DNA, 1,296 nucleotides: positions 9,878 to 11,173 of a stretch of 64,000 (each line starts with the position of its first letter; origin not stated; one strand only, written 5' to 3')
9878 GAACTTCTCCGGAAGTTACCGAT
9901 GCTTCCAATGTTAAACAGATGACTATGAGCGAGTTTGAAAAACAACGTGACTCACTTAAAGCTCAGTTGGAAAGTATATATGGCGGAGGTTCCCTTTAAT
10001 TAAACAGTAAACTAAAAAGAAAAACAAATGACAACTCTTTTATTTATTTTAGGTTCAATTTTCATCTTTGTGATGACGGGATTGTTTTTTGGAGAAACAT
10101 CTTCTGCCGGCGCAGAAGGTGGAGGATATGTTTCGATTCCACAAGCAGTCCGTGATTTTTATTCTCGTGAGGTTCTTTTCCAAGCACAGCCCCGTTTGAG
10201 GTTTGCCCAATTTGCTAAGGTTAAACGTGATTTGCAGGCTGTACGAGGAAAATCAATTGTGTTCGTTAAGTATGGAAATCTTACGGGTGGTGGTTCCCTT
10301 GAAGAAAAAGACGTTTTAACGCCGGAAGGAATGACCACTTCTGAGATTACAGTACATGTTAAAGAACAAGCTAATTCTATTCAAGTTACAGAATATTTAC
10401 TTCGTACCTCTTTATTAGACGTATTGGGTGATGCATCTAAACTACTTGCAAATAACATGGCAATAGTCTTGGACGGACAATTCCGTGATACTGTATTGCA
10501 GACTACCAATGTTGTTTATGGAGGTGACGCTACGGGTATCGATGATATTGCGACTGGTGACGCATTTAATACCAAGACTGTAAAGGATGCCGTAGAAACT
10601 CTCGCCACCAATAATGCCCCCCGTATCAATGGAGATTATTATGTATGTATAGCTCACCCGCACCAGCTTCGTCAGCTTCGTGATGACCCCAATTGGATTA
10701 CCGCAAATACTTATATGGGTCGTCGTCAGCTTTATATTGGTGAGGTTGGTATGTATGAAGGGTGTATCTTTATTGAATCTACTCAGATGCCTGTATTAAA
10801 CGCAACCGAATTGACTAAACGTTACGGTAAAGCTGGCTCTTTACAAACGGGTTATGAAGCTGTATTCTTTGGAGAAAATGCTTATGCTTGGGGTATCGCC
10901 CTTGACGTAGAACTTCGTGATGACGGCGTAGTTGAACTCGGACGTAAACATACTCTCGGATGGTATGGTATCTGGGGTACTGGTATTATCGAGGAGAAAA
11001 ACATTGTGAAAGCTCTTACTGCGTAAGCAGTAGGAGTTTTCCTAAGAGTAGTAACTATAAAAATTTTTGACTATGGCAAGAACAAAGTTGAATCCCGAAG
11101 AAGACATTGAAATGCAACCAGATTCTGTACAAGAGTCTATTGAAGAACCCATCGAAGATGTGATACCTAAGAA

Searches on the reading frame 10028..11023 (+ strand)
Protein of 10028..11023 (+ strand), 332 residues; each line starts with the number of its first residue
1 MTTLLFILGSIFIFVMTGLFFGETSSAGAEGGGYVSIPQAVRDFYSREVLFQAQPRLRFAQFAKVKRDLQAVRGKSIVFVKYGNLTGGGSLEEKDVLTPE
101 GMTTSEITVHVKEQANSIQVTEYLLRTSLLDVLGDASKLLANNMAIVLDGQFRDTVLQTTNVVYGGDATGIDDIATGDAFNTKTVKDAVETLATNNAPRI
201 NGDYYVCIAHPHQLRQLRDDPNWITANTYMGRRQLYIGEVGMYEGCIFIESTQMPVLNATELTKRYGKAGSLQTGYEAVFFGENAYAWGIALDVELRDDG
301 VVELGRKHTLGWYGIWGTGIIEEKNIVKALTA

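Call 35: search_protein_families(library=phrogs, proteins=[window:10028-11023:+], max_evalue=0.00001)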
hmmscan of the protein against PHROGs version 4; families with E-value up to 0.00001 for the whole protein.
window:10028-11023:+ (332 aa): 4 families
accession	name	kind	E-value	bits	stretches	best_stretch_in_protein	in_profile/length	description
phrog_1357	-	head and packaging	1.9e-53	182.7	1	30-331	22-344/356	major head protein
phrog_544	-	head and packaging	1.4e-11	45.4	1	49-255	21-217/282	major head protein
phrog_334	-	head and packaging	1.7e-10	41.5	1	162-263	171-291/381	major head protein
phrog_267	-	head and packaging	2.6e-09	37.7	1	45-296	45-291/410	major head protein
